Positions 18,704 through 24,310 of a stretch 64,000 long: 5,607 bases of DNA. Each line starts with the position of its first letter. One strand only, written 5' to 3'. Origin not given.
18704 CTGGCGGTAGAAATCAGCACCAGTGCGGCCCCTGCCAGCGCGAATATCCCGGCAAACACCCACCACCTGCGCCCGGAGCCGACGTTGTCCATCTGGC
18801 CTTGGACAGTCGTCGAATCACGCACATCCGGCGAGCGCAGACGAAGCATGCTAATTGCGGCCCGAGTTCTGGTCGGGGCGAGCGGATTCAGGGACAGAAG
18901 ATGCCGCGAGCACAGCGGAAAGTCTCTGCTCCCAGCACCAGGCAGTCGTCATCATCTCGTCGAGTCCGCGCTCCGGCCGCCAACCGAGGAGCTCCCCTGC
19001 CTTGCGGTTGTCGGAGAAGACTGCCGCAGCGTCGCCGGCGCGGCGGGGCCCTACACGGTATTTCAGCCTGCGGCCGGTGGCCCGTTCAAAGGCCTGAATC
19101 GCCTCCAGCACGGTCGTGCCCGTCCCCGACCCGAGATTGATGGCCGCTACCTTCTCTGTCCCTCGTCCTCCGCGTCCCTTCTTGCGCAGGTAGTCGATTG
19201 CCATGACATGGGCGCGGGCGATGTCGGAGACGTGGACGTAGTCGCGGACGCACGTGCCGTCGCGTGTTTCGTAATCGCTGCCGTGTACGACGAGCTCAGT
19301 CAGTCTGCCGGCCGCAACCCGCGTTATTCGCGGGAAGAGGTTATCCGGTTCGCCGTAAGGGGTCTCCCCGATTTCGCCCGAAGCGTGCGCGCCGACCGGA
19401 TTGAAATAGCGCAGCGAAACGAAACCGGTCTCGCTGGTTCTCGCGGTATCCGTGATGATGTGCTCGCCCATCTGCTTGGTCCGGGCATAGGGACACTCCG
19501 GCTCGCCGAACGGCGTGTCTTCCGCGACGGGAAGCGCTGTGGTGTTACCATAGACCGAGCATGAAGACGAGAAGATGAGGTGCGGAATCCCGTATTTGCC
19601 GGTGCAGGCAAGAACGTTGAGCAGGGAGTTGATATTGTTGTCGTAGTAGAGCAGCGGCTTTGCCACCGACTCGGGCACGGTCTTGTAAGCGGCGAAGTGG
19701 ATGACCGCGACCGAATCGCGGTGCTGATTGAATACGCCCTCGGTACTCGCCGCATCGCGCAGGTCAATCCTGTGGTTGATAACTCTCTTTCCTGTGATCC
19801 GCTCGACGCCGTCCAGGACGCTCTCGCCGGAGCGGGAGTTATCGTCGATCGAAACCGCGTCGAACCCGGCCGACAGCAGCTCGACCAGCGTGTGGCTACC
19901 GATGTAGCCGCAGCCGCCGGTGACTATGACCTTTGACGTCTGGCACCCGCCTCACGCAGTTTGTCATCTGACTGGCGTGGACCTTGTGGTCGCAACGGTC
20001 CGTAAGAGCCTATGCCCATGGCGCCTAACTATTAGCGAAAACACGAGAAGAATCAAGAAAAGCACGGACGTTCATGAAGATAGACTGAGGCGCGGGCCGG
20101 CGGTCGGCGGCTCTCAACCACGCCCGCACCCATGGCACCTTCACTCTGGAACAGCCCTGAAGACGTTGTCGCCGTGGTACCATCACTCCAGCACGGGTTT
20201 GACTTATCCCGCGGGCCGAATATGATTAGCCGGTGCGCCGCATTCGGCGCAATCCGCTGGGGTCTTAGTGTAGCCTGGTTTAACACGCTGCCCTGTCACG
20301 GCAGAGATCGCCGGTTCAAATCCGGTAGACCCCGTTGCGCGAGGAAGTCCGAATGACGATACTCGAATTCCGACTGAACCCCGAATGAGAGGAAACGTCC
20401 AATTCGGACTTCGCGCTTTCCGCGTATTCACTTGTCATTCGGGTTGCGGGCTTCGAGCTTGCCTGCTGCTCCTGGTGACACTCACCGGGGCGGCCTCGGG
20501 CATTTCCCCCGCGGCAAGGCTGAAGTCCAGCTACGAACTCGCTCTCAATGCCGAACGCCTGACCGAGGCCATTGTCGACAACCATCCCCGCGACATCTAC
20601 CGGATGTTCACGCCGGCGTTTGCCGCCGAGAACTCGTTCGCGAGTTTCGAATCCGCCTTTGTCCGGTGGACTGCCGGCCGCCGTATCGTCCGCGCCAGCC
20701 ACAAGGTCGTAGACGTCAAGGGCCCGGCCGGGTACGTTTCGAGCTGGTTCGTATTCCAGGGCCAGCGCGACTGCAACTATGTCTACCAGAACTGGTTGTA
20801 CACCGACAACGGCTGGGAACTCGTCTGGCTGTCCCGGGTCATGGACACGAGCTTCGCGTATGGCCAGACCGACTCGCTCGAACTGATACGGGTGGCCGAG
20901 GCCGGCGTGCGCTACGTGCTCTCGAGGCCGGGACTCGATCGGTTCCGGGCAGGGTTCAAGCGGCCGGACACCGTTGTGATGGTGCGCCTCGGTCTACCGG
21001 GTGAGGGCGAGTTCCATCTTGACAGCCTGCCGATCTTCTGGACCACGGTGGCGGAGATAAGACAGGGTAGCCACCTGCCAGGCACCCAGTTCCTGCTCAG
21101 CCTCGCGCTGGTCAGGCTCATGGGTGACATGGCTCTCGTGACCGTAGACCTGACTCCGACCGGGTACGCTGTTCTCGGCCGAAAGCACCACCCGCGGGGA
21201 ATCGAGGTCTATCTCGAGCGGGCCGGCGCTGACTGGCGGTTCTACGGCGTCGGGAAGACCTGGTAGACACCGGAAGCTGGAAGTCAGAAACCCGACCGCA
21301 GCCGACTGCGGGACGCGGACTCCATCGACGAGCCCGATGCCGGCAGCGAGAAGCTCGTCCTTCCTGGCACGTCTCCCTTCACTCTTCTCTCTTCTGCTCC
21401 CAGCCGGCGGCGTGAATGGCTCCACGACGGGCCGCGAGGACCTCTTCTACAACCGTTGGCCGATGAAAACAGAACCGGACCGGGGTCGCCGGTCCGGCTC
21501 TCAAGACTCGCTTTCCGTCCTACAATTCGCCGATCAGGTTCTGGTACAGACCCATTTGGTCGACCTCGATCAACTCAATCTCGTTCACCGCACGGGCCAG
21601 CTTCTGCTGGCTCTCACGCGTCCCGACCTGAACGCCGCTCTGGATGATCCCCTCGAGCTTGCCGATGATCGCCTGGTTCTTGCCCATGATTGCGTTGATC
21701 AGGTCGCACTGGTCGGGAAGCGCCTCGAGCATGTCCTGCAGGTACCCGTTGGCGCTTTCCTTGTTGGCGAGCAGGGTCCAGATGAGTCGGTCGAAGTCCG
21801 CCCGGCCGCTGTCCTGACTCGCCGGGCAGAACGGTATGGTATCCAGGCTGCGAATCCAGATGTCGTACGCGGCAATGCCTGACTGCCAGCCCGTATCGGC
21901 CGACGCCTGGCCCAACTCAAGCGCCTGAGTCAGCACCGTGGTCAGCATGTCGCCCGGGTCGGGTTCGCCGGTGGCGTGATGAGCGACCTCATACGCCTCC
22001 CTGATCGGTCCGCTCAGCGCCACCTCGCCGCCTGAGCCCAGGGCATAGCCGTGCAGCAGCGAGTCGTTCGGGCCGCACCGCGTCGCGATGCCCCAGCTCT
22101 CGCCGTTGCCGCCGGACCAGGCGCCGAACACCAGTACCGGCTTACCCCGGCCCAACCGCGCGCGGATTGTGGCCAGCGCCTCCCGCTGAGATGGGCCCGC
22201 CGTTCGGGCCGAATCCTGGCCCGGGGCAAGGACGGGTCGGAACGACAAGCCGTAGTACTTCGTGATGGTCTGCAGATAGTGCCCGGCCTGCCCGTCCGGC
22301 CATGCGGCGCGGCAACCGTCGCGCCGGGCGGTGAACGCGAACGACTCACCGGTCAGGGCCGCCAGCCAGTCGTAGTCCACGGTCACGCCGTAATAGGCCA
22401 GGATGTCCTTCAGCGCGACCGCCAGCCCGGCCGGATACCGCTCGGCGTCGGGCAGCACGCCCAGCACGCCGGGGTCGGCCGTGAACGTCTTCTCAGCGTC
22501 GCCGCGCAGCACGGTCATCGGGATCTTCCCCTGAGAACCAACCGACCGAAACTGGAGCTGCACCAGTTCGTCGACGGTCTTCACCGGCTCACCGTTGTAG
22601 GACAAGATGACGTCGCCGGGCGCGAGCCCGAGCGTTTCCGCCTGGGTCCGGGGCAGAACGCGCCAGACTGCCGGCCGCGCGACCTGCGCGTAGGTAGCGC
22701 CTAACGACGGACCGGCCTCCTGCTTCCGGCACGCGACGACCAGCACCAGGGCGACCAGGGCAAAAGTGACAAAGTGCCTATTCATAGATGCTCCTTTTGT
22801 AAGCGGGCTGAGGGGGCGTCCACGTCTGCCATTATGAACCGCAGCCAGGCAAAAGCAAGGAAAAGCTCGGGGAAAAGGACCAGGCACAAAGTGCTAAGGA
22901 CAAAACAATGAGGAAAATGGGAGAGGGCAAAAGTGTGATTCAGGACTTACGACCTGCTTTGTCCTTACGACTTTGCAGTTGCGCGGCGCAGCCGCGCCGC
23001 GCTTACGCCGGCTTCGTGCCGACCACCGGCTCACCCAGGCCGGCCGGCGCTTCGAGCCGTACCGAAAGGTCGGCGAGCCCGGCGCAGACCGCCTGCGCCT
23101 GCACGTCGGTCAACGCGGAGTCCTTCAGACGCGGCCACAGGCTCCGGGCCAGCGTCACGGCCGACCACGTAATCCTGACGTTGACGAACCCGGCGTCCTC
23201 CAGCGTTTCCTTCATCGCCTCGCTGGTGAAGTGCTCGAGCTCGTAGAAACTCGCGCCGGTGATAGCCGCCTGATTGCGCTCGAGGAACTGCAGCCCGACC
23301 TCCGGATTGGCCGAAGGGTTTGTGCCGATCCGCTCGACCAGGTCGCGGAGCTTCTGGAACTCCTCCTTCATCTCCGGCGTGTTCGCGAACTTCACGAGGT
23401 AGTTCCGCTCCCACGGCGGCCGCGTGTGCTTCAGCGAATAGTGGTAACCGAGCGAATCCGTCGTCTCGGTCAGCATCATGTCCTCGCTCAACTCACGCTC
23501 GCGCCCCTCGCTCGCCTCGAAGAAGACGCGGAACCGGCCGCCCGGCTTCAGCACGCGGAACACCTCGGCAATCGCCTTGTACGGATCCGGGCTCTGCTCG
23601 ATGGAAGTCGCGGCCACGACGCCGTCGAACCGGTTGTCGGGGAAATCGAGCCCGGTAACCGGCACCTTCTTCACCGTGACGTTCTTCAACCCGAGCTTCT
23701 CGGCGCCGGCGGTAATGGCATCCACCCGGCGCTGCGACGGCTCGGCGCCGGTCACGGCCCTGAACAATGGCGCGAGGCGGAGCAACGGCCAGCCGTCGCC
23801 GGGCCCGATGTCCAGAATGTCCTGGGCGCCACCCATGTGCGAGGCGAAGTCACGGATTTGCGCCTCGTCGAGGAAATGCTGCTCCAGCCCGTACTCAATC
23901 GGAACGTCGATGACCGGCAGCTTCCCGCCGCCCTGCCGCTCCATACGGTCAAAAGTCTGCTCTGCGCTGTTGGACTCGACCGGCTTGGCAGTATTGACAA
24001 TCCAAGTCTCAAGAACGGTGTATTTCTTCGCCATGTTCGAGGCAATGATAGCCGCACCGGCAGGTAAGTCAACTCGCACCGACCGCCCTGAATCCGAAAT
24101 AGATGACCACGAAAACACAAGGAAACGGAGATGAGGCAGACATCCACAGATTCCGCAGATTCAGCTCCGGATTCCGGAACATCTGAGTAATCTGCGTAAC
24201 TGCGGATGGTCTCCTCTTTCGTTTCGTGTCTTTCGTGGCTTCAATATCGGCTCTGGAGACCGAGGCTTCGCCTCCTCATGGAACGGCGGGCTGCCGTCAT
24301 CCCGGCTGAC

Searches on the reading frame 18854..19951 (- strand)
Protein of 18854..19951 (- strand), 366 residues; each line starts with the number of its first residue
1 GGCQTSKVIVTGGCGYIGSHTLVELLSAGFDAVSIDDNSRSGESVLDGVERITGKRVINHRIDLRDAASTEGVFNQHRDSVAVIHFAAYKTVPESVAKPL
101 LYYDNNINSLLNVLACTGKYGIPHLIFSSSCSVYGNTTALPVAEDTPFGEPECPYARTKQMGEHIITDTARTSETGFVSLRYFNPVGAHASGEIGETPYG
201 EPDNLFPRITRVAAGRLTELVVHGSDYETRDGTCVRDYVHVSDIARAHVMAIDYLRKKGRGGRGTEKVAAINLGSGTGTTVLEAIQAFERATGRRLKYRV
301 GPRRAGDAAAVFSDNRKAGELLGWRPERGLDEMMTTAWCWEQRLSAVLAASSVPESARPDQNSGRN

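Call 88: search_protein_families(library=pfam, proteins=[window:18854-19951:-], max_evalue=0.00001)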
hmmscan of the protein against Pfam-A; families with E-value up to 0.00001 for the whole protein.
window:18854-19951:- (366 aa): 5 families
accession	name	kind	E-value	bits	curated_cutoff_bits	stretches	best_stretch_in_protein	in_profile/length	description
PF01370.27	Epimerase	-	1.9e-48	165.5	20.9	1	8-259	1-232/240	NAD dependent epimerase/dehydratase family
PF16363.11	GDP_Man_Dehyd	-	5.5e-48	164.6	27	1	9-335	1-330/332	GDP-mannose 4,6 dehydratase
PF01073.25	3Beta_HSD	-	1.1e-16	61.2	22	1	9-168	1-159/280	3-beta hydroxysteroid dehydrogenase/isomerase family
PF02719.21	Polysacc_synt_2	-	4.2e-10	39.7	20.2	1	8-130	1-128/293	Polysaccharide biosynthesis protein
PF04321.23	RmlD_sub_bind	-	1.2e-09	38.2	27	1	7-169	2-139/287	RmlD substrate binding domain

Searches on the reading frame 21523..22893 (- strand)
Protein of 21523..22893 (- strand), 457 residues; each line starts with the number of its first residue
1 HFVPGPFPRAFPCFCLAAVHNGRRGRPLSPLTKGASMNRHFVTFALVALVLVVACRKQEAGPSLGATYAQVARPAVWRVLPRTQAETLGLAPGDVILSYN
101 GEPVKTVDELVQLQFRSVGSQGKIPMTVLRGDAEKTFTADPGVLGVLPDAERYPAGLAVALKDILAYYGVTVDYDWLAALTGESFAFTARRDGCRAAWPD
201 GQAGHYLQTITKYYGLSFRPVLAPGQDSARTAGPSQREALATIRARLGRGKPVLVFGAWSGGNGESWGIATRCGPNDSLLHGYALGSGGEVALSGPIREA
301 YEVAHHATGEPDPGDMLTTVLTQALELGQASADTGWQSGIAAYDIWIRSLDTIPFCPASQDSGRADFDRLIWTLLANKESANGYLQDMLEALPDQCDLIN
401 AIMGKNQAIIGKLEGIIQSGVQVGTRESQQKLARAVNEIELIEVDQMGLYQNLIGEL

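Call 88: search_protein_families(library=pfam, proteins=[window:21523-22893:-], max_evalue=0.00001)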
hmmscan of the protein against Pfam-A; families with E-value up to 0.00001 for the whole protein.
window:21523-22893:- (457 aa): 1 family
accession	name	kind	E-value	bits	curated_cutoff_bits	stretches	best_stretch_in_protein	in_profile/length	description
PF17820.7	PDZ_6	-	1.9e-07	31.2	27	1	79-113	5-39/54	PDZ domain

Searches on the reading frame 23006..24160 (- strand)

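Call 88: search_protein_families(library=pfam, proteins=[window:23006-24160:-], max_evalue=0.00001)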
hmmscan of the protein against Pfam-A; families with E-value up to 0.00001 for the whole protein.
window:23006-24160:- (385 aa): 6 families
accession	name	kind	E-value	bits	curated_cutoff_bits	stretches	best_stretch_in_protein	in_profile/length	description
PF08241.18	Methyltransf_11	-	5.2e-17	62.7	21.2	1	116-210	1-93/95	Methyltransferase domain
PF13649.12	Methyltransf_25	-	7.8e-16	59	27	1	115-208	1-97/97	Methyltransferase domain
PF13847.12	Methyltransf_31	-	2.1e-12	47.4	27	1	114-212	6-109/145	Methyltransferase domain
PF13489.12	Methyltransf_23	-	5.2e-11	43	27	1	113-210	24-114/164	Methyltransferase domain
PF08242.18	Methyltransf_12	-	7.9e-09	36.6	30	1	116-210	1-98/98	Methyltransferase domain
PF01209.24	Ubie_methyltran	-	5.3e-08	32.9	20.1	1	94-217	31-155/233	ubiE/COQ5 methyltransferase family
